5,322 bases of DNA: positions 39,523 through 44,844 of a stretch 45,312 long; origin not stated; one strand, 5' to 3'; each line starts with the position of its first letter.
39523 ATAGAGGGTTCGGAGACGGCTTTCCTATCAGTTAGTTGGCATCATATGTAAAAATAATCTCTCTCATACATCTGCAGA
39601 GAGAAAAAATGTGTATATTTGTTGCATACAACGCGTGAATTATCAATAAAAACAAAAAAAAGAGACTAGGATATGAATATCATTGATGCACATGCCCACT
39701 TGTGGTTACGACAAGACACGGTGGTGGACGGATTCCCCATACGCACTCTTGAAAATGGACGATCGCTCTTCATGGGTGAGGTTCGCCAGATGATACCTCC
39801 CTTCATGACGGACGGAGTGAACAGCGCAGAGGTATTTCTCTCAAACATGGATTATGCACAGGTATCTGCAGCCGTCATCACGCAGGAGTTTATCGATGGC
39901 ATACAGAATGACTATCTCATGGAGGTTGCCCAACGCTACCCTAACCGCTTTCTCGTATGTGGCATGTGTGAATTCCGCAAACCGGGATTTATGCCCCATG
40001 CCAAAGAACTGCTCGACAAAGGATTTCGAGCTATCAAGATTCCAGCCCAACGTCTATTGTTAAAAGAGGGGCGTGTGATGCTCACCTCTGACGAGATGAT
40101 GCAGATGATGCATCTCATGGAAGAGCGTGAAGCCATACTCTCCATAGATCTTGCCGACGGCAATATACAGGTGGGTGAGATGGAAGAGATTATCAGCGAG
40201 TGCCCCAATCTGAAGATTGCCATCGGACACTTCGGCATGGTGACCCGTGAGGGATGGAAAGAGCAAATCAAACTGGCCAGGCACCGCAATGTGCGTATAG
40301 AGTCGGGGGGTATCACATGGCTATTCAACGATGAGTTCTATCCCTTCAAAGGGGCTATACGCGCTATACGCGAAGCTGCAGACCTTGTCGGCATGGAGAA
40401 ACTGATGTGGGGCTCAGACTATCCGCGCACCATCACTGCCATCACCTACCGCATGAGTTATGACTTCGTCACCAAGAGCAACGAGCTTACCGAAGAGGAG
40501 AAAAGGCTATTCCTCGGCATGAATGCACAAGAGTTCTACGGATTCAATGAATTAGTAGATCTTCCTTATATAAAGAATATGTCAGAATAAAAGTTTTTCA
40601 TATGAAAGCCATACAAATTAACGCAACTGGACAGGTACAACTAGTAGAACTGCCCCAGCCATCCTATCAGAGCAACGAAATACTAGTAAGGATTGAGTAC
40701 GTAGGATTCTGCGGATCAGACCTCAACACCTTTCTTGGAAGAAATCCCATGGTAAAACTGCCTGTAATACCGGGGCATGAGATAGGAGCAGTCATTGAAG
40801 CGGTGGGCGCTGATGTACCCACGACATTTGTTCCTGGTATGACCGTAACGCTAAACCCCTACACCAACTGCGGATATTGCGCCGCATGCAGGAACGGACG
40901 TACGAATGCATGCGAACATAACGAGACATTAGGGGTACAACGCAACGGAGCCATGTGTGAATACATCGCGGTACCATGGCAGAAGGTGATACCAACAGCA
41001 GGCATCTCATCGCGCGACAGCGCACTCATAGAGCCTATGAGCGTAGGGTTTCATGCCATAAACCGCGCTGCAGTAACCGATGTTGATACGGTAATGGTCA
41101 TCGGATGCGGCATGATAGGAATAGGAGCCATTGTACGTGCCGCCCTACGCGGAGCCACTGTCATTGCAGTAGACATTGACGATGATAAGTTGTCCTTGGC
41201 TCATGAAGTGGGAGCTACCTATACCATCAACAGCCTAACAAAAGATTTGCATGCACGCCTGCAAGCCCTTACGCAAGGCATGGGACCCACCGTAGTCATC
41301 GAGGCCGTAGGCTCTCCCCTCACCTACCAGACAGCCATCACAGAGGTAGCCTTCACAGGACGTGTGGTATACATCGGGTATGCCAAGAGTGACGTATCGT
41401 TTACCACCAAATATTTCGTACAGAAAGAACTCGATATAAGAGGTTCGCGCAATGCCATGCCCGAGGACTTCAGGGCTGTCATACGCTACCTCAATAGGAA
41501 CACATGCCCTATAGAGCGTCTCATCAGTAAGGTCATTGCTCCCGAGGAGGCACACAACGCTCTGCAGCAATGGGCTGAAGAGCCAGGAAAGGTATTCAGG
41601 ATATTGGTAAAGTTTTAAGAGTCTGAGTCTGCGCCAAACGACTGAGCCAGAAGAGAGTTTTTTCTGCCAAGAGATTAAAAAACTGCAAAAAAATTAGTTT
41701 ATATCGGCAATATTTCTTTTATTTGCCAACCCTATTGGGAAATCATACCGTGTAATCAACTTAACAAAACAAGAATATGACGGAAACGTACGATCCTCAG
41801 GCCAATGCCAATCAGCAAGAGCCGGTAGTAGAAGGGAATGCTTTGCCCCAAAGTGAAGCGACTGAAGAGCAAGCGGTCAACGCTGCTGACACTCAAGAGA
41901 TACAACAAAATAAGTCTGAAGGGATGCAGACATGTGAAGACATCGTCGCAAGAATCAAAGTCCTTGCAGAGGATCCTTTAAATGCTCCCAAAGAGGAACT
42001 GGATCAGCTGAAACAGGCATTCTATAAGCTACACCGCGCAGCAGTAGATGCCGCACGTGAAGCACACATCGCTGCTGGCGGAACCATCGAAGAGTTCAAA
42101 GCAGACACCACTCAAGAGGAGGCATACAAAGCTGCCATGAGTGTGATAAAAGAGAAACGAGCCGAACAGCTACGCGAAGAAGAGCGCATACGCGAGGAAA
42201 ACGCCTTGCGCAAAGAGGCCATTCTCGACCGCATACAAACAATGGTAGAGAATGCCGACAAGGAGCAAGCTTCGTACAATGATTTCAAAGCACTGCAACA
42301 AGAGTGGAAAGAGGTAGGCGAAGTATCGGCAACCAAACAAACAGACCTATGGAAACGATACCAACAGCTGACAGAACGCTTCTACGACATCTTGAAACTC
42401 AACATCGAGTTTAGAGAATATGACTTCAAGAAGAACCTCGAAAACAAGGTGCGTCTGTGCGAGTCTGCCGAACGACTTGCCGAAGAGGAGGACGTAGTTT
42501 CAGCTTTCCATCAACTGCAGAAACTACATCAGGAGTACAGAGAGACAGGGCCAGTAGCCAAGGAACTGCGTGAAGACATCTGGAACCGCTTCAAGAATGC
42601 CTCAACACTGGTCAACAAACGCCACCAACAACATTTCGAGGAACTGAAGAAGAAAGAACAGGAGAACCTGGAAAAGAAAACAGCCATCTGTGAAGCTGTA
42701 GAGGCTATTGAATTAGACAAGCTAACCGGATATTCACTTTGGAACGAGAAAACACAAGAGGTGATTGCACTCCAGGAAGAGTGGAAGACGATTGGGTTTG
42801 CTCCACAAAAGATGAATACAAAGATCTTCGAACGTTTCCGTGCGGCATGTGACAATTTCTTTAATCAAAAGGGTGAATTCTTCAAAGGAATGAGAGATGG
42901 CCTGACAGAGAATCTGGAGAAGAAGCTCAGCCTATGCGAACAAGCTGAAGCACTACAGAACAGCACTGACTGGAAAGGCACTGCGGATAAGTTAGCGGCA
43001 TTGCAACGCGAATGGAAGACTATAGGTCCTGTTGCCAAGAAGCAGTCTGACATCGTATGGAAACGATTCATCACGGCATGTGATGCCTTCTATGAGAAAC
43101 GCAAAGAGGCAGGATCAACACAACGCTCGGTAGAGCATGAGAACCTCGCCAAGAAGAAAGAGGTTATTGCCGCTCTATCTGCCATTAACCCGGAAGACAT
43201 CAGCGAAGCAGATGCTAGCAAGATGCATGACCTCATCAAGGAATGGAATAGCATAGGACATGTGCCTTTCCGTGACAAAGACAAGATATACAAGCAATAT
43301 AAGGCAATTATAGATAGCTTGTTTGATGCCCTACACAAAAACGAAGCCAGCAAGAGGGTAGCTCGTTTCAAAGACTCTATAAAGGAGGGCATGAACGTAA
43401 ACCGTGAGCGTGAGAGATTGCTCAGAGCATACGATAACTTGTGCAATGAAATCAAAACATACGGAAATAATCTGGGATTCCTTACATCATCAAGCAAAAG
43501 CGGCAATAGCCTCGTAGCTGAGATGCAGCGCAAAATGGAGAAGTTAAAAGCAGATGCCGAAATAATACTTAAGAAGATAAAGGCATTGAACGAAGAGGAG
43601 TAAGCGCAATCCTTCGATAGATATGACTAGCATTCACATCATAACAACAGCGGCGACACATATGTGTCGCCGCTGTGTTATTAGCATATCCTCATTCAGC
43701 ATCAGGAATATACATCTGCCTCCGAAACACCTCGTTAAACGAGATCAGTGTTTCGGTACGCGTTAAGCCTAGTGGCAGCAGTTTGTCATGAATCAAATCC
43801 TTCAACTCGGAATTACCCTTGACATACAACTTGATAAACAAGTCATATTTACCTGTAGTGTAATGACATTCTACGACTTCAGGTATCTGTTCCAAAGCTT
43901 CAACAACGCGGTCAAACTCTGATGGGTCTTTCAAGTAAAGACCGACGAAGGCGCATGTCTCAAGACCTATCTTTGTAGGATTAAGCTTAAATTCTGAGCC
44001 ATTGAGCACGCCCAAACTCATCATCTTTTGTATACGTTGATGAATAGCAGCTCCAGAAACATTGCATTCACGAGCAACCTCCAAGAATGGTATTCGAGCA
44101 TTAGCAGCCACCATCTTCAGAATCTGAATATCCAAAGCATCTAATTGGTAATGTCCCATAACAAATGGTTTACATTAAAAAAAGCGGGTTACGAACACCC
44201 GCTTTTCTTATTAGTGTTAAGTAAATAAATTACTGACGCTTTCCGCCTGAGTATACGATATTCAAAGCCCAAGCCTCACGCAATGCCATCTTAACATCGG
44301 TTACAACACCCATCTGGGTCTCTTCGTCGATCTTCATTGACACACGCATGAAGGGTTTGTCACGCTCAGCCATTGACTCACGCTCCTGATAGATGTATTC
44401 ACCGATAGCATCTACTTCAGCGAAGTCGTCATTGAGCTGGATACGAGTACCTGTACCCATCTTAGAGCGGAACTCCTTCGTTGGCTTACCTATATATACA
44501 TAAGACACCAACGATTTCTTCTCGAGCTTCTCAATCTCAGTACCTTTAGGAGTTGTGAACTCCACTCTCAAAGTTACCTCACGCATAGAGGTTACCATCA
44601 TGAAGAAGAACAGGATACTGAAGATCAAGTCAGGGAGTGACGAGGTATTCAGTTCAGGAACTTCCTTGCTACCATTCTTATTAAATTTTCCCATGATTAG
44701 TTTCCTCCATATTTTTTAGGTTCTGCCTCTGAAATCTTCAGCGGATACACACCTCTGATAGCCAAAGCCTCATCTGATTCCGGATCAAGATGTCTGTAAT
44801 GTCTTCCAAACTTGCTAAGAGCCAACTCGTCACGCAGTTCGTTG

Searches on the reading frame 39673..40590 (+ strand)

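Call 7: search_protein_families(library=pfam, proteins=[window:39673-40590:+], max_evalue=0.01)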
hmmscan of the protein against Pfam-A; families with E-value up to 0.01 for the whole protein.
window:39673-40590:+ (305 aa): 1 family
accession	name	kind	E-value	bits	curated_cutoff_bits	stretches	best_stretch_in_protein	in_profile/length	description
PF04909.20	Amidohydro_2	-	6.7e-38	131.5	26.4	1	4-291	1-289/289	Amidohydrolase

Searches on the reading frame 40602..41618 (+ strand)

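Call 98: search_protein_families(library=pfam, proteins=[window:40602-41618:+], max_evalue=0.001)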
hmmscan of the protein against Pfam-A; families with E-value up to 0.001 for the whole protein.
window:40602-41618:+ (338 aa): 6 families
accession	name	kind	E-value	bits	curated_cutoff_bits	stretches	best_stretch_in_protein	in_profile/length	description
PF00107.32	ADH_zinc_N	-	3.4e-28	98.6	31.8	1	172-297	2-127/129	Zinc-binding dehydrogenase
PF08240.17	ADH_N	-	2.2e-26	92.5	23.5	1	24-131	2-101/104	Alcohol dehydrogenase GroES-like domain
PF16912.11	Glu_dehyd_C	-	4.2e-12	46.4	34.9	1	141-323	5-200/211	Glucose dehydrogenase C-terminus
PF01262.27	AlaDh_PNT_C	-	0.00047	20.1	23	1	163-209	30-79/214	Alanine dehydrogenase/PNT, C-terminal domain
PF02737.24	3HCDH_N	-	0.00074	19.9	22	0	163-206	1-44/180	3-hydroxyacyl-CoA dehydrogenase, NAD binding domain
PF03721.20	UDPG_MGDP_dh_N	-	0.00078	19.5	27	0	163-199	2-38/187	UDP-glucose/GDP-mannose dehydrogenase family, NAD binding domain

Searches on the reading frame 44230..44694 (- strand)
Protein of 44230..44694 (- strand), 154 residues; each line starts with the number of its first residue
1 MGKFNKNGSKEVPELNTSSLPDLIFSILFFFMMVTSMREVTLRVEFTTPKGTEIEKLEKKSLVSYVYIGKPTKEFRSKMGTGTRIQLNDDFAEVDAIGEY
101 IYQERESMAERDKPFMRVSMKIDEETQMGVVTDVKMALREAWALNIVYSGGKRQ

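Call 98: search_protein_families(library=pfam, proteins=[window:44230-44694:-], max_evalue=0.001)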
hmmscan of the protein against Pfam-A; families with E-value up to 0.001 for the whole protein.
window:44230-44694:- (154 aa): 1 family
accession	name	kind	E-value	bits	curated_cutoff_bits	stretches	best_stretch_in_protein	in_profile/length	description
PF02472.21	ExbD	-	6.8e-08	33.1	25.4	1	10-141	3-116/128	Biopolymer transport protein ExbD/TolR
